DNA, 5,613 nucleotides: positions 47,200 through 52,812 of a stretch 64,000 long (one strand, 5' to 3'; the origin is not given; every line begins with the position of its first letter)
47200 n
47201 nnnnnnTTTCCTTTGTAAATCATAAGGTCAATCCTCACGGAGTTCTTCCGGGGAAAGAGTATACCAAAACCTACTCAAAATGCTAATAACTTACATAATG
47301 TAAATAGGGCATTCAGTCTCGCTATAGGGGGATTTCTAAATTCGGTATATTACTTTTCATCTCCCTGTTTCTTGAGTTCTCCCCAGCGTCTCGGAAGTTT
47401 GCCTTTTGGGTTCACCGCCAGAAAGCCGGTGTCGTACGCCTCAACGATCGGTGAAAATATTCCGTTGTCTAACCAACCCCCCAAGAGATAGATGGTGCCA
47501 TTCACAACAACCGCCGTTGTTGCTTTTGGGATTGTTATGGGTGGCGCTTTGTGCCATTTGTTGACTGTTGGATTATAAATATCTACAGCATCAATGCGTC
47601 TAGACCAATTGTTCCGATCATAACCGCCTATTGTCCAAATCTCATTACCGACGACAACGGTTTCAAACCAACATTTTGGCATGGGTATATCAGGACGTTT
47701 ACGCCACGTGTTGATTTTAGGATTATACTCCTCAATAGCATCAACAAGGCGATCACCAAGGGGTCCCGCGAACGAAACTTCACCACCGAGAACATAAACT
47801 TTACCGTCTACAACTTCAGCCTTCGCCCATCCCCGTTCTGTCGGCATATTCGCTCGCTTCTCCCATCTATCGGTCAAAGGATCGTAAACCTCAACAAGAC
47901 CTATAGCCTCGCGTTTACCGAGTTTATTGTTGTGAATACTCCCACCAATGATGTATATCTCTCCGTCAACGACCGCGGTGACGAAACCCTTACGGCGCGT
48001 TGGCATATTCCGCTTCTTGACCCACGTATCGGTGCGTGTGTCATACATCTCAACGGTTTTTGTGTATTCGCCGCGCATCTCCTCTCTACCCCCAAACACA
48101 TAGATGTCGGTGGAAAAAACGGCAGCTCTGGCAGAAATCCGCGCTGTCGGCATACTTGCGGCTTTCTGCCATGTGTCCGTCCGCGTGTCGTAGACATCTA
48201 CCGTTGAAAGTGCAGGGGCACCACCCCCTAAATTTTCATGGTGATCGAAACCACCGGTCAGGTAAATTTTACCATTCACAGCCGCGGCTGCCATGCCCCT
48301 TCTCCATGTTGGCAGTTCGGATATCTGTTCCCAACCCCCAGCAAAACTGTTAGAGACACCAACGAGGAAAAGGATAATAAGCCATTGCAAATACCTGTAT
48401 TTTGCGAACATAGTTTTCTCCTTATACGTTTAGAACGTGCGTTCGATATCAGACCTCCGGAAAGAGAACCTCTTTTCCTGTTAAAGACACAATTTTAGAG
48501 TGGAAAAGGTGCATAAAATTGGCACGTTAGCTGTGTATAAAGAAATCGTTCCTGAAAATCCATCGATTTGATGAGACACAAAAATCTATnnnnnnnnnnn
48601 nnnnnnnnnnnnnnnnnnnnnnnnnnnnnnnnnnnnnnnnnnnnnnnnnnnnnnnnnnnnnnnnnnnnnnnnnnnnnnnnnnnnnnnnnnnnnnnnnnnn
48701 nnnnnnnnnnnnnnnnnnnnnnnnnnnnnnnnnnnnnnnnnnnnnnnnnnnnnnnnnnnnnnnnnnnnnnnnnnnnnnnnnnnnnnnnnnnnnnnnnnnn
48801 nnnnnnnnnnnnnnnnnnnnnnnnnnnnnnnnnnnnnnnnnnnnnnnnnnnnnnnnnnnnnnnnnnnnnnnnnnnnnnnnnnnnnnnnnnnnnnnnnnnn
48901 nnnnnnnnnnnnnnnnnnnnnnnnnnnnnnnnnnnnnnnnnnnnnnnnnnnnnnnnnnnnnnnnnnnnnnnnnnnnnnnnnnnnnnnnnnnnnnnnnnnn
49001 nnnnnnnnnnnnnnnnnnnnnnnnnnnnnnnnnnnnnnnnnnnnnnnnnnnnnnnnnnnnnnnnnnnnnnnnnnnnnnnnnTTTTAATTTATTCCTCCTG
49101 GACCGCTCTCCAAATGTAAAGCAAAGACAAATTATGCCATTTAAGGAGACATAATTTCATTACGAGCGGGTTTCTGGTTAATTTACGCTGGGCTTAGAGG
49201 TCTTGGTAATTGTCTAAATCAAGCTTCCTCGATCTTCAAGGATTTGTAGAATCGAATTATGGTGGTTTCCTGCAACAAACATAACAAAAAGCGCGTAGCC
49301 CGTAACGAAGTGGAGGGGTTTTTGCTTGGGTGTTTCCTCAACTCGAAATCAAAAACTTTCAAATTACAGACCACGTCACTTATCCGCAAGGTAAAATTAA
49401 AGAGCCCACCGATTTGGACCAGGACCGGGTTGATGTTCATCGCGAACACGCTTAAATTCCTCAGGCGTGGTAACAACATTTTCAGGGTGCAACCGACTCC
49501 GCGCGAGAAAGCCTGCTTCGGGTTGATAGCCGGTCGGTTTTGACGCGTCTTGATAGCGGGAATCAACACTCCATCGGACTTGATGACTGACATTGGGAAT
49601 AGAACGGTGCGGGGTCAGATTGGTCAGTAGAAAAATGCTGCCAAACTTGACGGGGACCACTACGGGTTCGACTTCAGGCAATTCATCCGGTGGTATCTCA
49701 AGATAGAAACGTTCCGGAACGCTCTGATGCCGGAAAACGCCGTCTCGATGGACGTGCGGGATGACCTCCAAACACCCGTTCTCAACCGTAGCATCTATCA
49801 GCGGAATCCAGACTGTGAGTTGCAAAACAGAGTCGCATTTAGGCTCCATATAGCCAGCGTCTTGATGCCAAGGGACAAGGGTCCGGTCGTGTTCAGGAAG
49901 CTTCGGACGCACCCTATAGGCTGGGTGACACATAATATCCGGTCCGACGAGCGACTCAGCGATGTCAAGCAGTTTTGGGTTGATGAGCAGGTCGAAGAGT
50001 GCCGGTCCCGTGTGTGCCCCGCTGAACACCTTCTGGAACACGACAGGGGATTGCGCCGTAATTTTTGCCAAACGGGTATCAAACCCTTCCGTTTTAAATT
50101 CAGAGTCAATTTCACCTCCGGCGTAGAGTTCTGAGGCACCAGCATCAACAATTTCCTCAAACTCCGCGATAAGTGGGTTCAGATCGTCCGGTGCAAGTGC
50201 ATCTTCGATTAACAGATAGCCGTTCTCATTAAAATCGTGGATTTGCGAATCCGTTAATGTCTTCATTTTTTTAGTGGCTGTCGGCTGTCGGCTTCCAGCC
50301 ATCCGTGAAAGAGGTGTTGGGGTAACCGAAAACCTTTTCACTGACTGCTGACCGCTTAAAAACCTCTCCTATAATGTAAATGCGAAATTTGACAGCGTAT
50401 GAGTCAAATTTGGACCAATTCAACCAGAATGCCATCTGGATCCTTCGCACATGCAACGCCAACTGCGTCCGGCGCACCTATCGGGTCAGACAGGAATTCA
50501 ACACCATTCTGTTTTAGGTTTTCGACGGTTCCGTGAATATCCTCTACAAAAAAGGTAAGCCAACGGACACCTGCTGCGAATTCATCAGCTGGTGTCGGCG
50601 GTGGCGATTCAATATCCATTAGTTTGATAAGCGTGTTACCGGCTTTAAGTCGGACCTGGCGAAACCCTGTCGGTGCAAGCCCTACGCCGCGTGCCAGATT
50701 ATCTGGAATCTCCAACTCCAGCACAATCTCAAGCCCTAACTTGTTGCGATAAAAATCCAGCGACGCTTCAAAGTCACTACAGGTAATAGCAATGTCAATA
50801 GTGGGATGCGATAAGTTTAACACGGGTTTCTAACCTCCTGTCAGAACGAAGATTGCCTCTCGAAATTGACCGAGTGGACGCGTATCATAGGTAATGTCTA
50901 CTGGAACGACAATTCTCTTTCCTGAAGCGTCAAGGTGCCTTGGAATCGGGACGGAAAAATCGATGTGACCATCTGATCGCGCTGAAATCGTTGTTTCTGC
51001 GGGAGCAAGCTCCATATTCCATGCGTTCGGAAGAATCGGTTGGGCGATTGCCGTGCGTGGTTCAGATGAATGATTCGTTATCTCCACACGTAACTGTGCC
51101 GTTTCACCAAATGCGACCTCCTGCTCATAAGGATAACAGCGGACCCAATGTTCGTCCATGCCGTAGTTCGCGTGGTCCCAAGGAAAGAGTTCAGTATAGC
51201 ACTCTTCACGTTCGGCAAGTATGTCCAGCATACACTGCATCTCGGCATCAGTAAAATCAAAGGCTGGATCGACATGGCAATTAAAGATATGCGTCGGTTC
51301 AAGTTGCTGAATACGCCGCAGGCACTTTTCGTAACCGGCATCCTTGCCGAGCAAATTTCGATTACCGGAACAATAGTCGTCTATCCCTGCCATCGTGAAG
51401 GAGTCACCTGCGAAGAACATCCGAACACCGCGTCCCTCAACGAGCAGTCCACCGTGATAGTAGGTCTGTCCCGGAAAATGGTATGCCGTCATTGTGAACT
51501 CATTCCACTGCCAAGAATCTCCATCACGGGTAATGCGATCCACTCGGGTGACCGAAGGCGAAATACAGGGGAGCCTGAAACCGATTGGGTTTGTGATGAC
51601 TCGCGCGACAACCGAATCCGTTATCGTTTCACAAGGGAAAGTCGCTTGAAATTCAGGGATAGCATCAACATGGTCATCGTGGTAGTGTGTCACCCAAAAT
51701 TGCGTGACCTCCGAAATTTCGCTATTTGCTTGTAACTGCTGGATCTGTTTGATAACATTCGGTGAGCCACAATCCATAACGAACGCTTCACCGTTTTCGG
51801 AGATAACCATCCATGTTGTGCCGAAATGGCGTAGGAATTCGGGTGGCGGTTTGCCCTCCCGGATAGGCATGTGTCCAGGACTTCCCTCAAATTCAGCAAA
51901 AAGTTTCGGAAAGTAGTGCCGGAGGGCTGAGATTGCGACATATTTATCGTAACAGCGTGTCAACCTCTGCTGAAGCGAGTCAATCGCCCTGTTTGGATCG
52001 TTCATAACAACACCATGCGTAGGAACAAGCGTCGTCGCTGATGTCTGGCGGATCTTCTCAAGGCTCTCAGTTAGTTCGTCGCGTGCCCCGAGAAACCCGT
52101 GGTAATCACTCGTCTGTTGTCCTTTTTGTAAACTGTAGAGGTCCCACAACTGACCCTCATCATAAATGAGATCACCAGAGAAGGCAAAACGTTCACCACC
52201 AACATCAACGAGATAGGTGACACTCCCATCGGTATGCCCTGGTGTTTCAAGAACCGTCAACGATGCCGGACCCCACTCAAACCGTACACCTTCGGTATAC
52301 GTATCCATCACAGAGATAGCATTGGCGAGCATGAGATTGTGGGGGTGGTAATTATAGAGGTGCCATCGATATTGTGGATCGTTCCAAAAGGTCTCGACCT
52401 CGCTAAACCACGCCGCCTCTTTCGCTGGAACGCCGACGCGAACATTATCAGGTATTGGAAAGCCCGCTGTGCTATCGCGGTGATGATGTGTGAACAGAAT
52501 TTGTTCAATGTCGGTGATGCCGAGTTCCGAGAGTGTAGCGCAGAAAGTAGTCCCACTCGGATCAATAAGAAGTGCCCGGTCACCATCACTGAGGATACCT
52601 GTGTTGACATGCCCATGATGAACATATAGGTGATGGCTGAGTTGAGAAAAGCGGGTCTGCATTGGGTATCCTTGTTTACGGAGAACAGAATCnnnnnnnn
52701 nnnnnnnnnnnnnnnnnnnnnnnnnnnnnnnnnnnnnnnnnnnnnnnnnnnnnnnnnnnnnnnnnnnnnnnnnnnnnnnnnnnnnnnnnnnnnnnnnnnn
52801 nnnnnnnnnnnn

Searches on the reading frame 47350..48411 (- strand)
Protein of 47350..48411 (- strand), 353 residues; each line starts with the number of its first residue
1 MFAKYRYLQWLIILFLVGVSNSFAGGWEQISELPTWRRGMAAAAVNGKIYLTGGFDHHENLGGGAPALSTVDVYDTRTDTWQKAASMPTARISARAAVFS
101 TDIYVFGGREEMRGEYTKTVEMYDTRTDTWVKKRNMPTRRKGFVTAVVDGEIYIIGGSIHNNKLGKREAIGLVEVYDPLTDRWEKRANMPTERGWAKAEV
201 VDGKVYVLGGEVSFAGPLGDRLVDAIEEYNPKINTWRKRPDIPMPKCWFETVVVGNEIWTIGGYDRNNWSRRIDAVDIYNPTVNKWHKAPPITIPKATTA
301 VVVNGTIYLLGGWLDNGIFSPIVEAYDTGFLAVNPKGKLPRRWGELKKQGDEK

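Call 81: search_protein_families(library=pfam, proteins=[window:47350-48411:-], max_evalue=0.00001)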
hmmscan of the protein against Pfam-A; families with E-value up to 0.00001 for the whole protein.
window:47350-48411:- (353 aa): 10 families
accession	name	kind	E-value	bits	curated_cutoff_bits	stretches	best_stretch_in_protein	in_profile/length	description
PF01344.31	Kelch_1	-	1.8e-65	216.4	20.1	5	37-88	2-46/46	Kelch motif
PF25210.1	Kelch_FKB95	-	7.5e-49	167.2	70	4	30-130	26-120/268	FKB95, Kelch-repeats domain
PF13964.12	Kelch_6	-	1.8e-40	136.1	25.3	3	36-91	1-50/50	Kelch motif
PF07646.21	Kelch_2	-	7.2e-36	120.8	21.3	1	141-190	3-48/48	Kelch motif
PF24681.1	Kelch_KLHDC2_KLHL20_DRC7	-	1.4e-30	106.7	50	2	31-157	98-221/221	KLHDC2/KLHL20/DRC7 Kelch-repeats domain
PF24996.1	NANM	-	1.9e-24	86.6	45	1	24-124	40-141/350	N-acetylneuraminate epimerase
PF13418.12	Kelch_4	-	1.5e-22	79.7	21.6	0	142-191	5-49/49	Galactose oxidase, central domain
PF24981.1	Beta-prop_ATRN-LZTR1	-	2.8e-22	79.8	50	1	49-313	1-280/289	Attractin/LZTR1 beta-propeller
PF13415.12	Kelch_3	-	1e-21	77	22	1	46-98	1-47/48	Galactose oxidase, central domain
PF13854.13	Kelch_HCF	-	5.8e-06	26.2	113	0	184-213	231-260/345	Host cell factor, Kelch-repeats domain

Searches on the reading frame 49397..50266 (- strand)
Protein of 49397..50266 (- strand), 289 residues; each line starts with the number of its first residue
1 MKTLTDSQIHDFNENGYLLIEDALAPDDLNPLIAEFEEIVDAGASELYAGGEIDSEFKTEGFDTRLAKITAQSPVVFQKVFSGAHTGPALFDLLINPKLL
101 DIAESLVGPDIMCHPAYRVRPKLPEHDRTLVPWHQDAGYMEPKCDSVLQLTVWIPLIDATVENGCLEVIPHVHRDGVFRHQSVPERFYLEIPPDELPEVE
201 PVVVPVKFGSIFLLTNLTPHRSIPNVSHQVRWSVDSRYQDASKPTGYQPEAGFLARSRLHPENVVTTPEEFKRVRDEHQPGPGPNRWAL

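Call 81: search_protein_families(library=pfam, proteins=[window:49397-50266:-], max_evalue=0.00001)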
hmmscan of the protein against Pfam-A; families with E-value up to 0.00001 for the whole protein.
window:49397-50266:- (289 aa): 1 family
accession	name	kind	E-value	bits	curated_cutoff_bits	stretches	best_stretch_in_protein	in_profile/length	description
PF05721.19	PhyH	-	1.7e-25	91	22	1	12-231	1-211/213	Phytanoyl-CoA dioxygenase (PhyH)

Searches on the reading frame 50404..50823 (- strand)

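Call 81: search_protein_families(library=pfam, proteins=[window:50404-50823:-], max_evalue=0.00001)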
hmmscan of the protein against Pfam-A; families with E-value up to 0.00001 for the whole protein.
window:50404-50823:- (139 aa): 1 family
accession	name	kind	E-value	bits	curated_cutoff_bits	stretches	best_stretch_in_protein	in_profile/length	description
PF00903.31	Glyoxalase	-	4.5e-18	66.2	20.6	1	11-136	5-121/121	Glyoxalase/Bleomycin resistance protein/Dioxygenase superfamily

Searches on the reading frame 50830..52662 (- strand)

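Call 81: search_protein_families(library=pfam, proteins=[window:50830-52662:-], max_evalue=0.00001)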
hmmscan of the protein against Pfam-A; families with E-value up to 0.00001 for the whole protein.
window:50830-52662:- (610 aa): 3 families
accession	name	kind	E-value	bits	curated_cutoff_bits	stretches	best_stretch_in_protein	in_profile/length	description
PF00753.33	Lactamase_B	-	9.8e-21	75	22.7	2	18-216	5-196/196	Metallo-beta-lactamase superfamily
PF12706.13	Lactamase_B_2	-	6.2e-08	32.9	27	0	31-185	3-169/200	Beta-lactamase superfamily domain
PF19583.5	ODP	-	1.2e-06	28.9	27.2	0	19-217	3-194/194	ODP family beta lactamase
